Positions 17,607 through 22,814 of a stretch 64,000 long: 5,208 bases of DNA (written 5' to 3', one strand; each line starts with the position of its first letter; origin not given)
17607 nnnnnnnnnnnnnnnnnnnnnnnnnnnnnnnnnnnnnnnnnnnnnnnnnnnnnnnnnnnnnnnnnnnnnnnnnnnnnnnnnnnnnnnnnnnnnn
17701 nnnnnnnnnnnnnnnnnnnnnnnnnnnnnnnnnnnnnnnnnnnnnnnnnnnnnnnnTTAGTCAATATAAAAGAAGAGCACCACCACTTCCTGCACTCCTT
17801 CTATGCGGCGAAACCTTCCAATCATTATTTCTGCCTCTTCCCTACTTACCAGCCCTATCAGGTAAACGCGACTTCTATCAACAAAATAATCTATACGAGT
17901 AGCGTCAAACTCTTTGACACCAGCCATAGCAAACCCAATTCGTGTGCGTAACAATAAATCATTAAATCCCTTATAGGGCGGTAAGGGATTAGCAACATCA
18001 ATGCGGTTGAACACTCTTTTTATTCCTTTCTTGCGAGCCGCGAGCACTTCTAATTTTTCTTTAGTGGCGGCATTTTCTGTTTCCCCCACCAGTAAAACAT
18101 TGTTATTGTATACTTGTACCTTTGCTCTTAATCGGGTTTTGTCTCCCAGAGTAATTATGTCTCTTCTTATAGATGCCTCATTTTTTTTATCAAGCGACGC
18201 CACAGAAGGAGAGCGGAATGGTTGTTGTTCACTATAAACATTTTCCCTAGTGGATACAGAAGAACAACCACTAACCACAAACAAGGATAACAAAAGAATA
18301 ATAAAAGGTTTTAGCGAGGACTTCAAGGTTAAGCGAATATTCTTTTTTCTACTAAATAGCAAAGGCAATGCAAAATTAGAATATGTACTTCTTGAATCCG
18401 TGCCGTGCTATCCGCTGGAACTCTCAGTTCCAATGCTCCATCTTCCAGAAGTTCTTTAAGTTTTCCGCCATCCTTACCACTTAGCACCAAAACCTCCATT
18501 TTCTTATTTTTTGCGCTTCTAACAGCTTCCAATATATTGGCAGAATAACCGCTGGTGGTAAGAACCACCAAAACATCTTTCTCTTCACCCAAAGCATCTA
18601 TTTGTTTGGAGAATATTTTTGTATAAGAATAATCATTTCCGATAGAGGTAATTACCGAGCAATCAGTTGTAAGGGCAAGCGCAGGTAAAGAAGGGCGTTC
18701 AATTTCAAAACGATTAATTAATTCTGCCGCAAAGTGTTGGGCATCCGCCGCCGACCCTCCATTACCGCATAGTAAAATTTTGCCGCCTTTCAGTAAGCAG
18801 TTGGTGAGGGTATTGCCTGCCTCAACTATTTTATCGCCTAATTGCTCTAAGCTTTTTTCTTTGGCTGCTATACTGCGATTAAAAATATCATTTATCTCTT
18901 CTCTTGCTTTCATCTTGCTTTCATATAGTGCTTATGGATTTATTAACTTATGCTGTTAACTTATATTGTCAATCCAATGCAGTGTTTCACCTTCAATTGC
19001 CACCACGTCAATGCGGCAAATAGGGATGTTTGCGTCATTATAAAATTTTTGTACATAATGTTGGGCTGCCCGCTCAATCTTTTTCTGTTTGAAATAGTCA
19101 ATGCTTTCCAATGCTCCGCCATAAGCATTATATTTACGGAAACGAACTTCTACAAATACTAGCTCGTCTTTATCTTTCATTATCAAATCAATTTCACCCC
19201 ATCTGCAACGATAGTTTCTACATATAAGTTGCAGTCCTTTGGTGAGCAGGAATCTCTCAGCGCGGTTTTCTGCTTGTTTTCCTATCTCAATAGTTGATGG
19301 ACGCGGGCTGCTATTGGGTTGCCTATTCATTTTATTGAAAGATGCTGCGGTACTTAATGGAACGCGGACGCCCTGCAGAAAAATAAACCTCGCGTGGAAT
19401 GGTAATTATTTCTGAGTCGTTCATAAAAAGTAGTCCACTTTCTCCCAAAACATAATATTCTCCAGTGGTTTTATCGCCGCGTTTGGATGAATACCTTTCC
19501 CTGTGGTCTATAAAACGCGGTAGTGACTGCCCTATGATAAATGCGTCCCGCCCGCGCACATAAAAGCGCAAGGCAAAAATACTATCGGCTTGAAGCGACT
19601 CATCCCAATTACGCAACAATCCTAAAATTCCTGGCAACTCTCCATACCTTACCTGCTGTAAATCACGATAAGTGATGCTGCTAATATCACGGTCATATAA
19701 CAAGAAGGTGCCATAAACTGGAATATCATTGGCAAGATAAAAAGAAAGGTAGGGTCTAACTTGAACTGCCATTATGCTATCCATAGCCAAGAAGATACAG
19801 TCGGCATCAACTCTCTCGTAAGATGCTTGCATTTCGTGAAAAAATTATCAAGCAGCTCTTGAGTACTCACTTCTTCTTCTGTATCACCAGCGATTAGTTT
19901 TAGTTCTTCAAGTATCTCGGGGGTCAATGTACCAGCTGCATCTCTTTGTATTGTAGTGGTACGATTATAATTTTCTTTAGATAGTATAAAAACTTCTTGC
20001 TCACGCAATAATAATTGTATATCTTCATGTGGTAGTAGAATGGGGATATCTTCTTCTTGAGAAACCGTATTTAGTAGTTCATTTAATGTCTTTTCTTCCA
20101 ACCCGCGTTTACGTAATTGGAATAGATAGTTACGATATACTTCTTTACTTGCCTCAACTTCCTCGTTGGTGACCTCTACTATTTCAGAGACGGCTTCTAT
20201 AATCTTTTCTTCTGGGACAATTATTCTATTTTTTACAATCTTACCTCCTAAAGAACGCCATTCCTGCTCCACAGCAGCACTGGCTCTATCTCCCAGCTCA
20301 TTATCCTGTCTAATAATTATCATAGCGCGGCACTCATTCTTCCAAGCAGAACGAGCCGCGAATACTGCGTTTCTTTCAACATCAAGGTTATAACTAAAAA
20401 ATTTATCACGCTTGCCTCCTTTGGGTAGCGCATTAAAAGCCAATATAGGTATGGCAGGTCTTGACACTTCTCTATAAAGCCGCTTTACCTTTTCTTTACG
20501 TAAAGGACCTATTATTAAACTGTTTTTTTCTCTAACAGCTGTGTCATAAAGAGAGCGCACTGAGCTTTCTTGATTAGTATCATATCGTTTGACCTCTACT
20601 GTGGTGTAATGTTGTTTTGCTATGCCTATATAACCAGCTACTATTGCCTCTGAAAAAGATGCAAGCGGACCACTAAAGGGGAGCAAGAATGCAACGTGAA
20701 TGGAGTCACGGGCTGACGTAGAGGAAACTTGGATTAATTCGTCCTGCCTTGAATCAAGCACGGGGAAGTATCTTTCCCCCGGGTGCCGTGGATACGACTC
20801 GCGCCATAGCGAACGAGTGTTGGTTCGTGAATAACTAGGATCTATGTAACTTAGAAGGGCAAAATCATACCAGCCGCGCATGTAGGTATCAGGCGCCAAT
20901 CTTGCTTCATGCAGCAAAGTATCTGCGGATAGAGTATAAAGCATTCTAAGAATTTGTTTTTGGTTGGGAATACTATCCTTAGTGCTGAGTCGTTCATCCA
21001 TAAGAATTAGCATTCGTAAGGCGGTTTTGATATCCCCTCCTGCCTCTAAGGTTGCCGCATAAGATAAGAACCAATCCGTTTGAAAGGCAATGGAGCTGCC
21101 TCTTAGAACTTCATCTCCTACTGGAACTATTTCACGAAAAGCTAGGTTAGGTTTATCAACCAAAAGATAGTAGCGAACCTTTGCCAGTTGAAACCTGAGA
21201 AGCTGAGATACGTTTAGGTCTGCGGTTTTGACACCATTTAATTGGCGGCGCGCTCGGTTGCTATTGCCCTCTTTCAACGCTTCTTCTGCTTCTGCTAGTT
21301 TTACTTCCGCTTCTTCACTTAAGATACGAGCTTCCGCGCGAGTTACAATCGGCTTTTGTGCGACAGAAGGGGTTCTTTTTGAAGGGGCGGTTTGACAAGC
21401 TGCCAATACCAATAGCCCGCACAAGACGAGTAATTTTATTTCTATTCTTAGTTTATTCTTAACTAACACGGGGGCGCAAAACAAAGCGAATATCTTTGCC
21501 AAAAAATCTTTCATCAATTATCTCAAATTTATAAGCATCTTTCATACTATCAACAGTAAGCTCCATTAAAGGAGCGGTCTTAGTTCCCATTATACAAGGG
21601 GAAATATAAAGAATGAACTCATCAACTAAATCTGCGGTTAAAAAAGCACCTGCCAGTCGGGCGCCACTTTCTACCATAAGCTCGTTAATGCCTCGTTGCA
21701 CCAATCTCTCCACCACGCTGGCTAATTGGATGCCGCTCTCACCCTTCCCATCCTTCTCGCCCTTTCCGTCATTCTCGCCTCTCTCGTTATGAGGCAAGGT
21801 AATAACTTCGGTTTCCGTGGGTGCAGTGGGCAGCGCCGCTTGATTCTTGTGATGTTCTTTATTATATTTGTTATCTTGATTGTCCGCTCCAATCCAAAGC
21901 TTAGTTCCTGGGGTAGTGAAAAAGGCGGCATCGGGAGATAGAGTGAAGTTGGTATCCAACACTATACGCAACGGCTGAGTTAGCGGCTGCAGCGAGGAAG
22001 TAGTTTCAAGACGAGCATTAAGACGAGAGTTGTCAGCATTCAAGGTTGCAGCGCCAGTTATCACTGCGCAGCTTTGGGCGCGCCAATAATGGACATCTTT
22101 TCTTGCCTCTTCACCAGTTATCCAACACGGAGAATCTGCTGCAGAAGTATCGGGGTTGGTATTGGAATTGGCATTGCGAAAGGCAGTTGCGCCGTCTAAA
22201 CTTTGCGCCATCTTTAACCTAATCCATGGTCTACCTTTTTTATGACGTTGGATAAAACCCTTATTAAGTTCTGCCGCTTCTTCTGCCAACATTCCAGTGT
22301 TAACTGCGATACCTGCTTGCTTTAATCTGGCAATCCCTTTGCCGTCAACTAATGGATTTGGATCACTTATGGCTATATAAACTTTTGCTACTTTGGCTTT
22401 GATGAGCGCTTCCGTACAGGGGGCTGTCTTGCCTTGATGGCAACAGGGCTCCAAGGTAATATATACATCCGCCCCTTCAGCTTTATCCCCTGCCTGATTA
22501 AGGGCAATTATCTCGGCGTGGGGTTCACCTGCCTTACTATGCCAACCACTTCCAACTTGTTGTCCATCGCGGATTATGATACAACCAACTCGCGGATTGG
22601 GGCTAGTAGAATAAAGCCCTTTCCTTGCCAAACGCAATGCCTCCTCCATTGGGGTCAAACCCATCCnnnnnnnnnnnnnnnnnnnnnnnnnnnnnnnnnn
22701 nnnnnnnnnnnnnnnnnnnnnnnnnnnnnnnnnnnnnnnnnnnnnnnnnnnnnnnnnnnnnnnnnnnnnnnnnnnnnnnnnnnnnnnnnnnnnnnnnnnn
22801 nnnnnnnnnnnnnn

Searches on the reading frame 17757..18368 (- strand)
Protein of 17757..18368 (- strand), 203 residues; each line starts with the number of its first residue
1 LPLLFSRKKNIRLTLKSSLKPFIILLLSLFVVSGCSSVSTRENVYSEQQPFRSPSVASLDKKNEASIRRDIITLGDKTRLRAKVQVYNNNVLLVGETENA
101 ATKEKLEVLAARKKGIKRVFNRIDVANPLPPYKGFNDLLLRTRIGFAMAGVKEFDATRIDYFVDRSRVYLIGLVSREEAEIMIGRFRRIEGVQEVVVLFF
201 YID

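Call 47: search_protein_families(library=pfam, proteins=[window:17757-18368:-], max_evalue=0.00001)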
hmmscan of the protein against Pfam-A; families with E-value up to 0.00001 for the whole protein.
window:17757-18368:- (203 aa): 1 family
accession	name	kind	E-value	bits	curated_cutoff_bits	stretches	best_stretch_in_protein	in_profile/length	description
PF04972.22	BON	-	8.7e-14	52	27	1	62-126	4-68/69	BON domain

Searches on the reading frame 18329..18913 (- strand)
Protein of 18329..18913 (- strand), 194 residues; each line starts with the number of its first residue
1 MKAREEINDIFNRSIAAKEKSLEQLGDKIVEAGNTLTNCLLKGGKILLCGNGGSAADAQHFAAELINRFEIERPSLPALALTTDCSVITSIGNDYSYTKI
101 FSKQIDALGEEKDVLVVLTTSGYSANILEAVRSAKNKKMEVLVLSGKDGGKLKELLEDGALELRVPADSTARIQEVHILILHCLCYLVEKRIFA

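Call 47: search_protein_families(library=pfam, proteins=[window:18329-18913:-], max_evalue=0.00001)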
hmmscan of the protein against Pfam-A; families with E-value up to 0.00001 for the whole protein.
window:18329-18913:- (194 aa): 2 families
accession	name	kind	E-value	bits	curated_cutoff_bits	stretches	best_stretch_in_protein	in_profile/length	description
PF13580.11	SIS_2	-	3.4e-29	102.1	27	1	17-145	9-137/138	SIS domain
PF01380.27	SIS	-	8.6e-07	29.3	25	1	93-155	35-97/131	SIS domain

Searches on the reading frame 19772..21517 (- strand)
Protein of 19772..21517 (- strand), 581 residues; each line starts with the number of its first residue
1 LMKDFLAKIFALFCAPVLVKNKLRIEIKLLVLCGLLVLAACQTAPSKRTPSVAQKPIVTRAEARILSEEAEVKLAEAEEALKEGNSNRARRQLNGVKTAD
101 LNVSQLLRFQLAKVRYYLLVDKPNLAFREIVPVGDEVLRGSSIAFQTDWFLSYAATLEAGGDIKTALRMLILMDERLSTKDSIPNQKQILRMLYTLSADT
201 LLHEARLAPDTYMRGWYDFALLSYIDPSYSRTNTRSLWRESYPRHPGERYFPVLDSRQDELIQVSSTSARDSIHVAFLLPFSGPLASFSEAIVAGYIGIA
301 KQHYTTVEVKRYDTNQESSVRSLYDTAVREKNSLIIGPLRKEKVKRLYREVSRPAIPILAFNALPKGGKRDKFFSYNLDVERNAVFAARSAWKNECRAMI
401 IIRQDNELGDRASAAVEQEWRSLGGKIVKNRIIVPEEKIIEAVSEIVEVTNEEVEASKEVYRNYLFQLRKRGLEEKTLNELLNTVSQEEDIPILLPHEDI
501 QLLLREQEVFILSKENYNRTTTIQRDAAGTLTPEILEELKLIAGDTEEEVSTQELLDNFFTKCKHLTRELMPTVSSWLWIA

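Call 47: search_protein_families(library=pfam, proteins=[window:19772-21517:-], max_evalue=0.00001)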
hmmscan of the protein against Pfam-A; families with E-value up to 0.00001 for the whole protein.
window:19772-21517:- (581 aa): 2 families
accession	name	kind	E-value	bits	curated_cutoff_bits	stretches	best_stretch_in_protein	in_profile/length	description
PF04348.19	LppC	-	6.1e-36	124.6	28.8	1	50-456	4-406/563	LppC putative lipoprotein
PF13458.12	Peripla_BP_6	-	8.2e-06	26.2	31.7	0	272-431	1-170/343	Periplasmic binding protein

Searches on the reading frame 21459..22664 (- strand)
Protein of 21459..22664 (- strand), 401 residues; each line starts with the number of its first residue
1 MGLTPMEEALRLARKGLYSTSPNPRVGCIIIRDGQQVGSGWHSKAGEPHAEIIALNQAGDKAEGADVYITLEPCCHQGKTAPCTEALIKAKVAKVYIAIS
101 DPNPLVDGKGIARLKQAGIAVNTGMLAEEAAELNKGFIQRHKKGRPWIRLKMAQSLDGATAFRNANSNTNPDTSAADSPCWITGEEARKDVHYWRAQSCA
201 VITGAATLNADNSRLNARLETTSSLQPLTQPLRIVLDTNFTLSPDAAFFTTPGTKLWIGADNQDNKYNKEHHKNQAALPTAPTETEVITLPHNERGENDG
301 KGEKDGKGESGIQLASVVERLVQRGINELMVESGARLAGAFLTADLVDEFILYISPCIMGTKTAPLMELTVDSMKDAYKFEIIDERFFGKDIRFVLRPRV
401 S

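Call 47: search_protein_families(library=pfam, proteins=[window:21459-22664:-], max_evalue=0.00001)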
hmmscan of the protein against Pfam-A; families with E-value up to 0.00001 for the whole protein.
window:21459-22664:- (401 aa): 3 families
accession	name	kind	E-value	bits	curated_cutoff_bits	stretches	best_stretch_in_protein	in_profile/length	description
PF01872.23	RibD_C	-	1.2e-36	126.8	24.1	1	146-366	1-172/197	RibD C-terminal domain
PF00383.29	dCMP_cyt_deam_1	-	1.2e-18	67.3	25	1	6-98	8-101/102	Cytidine and deoxycytidylate deaminase zinc-binding region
PF14437.12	MafB19-deam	-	1.2e-08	35.4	27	1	23-140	22-140/142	MafB19-like deaminase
